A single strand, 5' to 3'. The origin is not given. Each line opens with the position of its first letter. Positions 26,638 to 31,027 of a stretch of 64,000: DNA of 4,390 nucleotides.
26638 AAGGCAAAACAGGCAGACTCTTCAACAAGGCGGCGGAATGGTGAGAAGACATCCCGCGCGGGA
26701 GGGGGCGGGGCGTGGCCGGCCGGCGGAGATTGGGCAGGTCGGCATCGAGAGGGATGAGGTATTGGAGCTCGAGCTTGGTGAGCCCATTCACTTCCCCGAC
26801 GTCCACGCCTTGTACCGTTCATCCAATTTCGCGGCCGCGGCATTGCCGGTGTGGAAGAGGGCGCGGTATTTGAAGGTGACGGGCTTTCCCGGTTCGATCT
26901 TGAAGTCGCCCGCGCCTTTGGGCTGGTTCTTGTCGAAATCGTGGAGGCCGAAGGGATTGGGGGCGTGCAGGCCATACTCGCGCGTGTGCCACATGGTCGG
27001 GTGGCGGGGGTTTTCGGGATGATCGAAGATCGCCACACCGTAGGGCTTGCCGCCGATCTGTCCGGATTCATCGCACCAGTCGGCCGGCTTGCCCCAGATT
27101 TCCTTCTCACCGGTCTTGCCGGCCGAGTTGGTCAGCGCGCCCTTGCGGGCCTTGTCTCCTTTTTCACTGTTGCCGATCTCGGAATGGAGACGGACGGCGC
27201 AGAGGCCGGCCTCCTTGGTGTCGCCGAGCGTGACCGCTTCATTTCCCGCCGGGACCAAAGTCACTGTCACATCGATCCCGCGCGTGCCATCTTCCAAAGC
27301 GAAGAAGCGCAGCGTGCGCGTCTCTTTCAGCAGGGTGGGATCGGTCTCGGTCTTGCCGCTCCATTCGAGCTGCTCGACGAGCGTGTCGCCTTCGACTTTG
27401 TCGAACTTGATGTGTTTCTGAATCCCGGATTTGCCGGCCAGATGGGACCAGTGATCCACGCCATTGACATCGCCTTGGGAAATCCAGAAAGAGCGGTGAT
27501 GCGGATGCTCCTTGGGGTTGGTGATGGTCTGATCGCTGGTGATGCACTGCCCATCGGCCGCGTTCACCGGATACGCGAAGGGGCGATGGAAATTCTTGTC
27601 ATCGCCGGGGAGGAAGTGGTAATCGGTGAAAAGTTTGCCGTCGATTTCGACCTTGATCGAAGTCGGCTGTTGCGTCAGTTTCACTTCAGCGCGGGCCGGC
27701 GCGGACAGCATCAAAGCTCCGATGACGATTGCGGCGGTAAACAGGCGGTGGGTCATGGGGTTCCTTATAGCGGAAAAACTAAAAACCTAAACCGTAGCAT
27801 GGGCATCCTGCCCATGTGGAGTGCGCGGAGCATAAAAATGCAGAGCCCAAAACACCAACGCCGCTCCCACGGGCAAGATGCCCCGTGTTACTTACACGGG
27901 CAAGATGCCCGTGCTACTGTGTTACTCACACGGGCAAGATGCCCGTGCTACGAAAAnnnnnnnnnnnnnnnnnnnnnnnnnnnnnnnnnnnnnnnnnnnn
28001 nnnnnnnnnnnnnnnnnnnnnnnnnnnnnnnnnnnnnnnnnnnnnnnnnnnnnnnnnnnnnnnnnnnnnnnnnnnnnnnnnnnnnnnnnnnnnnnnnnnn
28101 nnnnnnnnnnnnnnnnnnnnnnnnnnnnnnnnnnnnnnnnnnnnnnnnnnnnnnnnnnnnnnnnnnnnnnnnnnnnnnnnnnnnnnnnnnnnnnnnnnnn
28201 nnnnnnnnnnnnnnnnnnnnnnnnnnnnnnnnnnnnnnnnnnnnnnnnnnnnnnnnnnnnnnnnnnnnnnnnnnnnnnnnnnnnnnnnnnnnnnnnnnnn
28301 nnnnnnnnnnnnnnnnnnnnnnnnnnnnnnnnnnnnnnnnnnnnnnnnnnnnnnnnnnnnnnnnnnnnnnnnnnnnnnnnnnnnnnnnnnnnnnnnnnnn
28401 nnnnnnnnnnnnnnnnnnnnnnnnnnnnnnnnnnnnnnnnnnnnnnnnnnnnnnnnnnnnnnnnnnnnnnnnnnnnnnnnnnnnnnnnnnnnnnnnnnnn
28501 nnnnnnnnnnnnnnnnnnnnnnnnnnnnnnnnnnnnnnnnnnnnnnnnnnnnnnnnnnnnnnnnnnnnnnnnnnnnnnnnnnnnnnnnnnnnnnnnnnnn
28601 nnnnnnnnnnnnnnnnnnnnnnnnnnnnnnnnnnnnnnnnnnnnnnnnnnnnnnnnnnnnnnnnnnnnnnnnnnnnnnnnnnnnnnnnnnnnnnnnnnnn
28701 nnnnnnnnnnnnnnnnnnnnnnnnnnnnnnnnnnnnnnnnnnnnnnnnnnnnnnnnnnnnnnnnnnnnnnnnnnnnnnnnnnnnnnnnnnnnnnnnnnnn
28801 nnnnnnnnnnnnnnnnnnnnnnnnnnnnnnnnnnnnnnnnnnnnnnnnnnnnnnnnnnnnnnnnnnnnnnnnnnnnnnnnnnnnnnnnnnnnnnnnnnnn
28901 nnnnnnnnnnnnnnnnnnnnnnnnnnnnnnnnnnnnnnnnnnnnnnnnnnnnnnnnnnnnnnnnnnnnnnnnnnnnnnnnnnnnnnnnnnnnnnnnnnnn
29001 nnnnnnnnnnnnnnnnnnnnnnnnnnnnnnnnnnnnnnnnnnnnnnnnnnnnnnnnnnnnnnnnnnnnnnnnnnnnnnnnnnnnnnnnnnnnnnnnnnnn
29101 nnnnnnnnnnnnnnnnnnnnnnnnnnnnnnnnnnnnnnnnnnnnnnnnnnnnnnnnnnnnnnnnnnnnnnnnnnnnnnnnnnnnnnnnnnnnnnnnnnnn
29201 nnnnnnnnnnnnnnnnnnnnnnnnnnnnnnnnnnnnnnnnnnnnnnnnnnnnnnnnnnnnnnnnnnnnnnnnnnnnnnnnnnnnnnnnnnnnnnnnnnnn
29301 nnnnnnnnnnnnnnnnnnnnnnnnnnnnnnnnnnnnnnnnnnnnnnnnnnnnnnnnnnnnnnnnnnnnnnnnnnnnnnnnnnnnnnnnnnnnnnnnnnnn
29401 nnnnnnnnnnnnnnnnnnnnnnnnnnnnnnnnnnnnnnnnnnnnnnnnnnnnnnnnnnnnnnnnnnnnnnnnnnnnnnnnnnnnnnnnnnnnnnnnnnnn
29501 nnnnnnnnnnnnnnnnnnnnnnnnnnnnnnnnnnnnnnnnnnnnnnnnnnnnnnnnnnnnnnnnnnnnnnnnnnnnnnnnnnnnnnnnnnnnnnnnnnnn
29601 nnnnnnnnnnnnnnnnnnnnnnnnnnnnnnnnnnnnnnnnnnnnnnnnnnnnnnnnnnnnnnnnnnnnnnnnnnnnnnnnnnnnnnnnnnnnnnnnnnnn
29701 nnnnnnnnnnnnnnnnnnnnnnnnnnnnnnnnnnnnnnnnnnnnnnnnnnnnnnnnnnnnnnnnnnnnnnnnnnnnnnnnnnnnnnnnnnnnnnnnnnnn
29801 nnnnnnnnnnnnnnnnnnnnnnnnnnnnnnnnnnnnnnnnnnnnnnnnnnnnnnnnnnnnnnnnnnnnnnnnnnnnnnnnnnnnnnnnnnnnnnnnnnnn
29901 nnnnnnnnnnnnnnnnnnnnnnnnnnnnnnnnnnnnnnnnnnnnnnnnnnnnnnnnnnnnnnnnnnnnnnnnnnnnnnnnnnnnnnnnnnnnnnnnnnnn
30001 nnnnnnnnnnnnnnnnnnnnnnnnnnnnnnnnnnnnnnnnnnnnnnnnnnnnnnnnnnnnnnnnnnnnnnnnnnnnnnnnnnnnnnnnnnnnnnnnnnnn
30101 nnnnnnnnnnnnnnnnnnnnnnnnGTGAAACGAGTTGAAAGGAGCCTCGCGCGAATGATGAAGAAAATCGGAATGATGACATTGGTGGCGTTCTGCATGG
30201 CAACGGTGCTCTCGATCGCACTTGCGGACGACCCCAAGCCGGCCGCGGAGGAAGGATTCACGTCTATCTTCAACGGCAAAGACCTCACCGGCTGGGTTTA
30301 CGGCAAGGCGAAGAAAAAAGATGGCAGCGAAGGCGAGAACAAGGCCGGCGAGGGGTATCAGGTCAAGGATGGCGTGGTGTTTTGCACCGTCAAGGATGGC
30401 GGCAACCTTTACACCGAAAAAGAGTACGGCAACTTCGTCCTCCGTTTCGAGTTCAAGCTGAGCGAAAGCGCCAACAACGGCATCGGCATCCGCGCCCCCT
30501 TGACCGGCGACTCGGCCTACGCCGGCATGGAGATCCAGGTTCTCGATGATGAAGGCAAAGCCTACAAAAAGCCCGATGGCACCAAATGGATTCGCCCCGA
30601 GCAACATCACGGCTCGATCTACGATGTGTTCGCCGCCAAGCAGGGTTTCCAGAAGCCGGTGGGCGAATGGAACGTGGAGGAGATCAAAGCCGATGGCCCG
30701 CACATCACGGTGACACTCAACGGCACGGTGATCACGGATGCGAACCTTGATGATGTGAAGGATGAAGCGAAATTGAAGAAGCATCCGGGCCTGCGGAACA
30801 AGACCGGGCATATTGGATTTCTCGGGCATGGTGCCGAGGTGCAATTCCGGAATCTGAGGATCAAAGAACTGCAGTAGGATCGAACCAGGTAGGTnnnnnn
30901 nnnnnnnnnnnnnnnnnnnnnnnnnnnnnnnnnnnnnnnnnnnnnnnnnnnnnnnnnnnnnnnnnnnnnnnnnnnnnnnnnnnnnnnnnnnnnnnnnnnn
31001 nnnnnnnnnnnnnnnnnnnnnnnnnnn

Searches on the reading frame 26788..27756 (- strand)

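Call 42: search_protein_families(library=pfam, proteins=[window:26788-27756:-])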
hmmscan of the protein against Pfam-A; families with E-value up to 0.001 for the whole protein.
window:26788-27756:- (322 aa): 1 family
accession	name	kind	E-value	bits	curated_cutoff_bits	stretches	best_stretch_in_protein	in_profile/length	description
PF14100.11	DUF6807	-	2.8e-67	227.6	27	1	34-315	2-269/270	Family of unknown function (DUF6807)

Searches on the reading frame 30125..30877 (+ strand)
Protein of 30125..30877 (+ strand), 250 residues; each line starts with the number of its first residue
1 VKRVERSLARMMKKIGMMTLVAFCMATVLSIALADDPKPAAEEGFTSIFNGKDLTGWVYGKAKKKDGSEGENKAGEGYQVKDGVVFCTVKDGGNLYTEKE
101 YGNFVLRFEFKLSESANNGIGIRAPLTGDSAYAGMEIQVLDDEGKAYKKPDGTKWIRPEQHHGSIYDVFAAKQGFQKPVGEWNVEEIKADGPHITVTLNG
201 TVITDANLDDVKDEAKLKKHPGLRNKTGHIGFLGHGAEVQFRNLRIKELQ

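Call 89: search_protein_families(library=pfam, proteins=[window:30125-30877:+], max_evalue=0.00001)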
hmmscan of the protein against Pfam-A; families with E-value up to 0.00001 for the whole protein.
window:30125-30877:+ (250 aa): 1 family
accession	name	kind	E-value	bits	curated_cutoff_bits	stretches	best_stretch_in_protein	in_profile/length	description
PF06439.18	3keto-disac_hyd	-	7.7e-47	160.2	26.8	1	44-247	1-187/187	3-keto-disaccharide hydrolase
